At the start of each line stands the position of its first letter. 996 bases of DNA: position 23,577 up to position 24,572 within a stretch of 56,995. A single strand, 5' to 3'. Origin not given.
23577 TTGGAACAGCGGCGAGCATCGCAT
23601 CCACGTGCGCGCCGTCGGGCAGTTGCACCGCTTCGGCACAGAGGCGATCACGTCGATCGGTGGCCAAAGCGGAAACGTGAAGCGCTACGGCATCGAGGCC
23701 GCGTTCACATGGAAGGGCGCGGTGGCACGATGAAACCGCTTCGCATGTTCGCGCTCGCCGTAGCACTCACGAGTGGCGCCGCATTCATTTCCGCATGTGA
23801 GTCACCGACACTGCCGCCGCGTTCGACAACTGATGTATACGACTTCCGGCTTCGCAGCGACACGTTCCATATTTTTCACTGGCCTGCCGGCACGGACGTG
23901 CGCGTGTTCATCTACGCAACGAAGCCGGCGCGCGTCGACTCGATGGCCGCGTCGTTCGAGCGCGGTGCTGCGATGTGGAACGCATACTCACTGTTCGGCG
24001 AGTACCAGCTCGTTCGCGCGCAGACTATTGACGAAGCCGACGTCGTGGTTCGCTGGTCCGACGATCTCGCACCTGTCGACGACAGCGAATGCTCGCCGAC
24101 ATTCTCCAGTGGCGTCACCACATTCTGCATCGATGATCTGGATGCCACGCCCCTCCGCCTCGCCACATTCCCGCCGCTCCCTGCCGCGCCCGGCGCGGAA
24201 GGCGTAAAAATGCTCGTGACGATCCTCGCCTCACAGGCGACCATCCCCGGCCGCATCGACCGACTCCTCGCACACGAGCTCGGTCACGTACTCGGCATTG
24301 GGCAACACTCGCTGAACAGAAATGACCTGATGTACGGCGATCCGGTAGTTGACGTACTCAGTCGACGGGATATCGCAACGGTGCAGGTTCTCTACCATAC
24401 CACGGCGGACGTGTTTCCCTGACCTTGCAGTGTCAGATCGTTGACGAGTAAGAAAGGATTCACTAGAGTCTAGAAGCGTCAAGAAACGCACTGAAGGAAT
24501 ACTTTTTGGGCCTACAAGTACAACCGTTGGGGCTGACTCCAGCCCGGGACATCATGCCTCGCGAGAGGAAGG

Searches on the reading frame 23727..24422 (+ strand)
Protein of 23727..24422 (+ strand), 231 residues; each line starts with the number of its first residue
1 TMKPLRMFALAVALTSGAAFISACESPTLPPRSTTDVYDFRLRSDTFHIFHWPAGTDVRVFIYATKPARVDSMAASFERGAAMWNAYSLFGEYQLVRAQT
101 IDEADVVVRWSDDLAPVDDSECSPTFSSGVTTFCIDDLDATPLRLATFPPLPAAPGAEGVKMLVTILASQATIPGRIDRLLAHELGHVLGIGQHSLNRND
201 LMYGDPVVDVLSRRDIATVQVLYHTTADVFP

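Call 37: search_protein_families(library=pfam, proteins=[window:23727-24422:+], max_evalue=0.001)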
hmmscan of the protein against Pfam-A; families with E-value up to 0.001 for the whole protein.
window:23727-24422:+ (231 aa): 1 family
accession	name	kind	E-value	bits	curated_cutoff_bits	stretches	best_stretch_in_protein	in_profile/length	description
PF00413.30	Peptidase_M10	-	0.00032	21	24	1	180-223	111-158/159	Matrixin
